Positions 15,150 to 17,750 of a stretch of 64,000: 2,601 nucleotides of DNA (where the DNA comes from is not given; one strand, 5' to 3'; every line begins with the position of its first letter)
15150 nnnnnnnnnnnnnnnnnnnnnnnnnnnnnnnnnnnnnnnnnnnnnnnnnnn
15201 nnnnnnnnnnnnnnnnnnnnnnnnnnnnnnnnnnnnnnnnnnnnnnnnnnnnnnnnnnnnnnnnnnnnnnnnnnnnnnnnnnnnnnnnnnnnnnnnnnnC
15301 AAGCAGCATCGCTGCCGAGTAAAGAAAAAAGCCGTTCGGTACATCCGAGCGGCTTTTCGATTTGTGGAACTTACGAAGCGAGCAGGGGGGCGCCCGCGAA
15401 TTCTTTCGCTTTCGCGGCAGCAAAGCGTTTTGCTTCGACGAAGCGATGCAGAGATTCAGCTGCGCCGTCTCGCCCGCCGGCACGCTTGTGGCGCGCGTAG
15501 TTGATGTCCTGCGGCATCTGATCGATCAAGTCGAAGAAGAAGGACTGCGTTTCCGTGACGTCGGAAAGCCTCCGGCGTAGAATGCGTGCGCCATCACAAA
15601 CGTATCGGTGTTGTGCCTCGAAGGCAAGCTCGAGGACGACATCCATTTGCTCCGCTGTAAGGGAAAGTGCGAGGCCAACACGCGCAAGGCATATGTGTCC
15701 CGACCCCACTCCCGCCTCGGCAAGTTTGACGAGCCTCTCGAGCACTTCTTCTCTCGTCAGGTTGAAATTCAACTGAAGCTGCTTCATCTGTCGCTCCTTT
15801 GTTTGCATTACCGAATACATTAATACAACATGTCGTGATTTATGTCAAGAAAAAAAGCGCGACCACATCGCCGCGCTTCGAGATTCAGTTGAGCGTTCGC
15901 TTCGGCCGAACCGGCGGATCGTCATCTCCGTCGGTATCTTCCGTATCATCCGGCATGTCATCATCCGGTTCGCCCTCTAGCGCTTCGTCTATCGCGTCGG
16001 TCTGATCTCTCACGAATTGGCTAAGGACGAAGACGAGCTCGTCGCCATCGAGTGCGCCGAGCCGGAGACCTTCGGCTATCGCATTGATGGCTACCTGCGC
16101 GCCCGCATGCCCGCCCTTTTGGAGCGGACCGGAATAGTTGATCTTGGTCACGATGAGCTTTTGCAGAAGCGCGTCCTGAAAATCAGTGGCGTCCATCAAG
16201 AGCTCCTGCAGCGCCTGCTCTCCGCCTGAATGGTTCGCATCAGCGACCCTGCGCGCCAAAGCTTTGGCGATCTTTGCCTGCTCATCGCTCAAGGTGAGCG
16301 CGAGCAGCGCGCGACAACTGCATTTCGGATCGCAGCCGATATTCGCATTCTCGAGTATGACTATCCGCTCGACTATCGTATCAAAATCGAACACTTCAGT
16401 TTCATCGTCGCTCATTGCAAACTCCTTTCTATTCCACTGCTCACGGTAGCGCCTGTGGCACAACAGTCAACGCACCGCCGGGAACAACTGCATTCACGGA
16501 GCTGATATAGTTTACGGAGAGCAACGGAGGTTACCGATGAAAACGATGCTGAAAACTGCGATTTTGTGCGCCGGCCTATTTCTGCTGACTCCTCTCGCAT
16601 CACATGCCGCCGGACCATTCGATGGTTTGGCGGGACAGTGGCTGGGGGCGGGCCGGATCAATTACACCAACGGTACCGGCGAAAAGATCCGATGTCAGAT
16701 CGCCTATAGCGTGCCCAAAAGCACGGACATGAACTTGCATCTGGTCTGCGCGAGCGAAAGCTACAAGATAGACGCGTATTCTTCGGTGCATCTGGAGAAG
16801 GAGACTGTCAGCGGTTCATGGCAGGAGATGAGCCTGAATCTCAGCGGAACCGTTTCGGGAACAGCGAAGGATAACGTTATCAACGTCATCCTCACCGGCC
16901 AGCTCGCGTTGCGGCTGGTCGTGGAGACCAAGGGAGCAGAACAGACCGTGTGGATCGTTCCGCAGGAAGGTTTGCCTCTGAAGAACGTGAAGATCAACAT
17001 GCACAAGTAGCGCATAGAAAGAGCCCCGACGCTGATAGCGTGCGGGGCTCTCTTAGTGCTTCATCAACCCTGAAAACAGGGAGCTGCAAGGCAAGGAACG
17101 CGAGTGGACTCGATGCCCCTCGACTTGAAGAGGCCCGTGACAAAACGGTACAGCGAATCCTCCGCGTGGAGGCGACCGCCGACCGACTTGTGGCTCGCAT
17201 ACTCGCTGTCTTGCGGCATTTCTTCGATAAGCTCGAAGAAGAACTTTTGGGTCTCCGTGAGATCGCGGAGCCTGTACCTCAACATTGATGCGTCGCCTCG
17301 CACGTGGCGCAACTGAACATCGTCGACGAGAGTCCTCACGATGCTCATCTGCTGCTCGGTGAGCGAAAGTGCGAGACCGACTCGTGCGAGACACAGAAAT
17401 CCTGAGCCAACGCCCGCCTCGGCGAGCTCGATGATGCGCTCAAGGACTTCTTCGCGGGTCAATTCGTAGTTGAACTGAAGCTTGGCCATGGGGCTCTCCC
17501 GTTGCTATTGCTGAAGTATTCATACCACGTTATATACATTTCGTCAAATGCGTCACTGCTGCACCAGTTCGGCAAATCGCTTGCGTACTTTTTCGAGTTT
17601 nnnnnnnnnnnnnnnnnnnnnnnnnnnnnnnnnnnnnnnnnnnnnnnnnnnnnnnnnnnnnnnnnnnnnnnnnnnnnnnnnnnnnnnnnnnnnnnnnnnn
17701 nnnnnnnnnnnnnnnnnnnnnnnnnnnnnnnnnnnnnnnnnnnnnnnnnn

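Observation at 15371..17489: Cluster of three mutually paralogous small proteins, one with a poly-acidic tail, around a secreted protein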

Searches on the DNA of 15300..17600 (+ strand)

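Call 22: search_dna_similar(query=window:15300-17600:+, collection=plasmids, mode=distant)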
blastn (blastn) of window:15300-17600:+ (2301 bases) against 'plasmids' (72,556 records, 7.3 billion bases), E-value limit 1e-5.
No match.
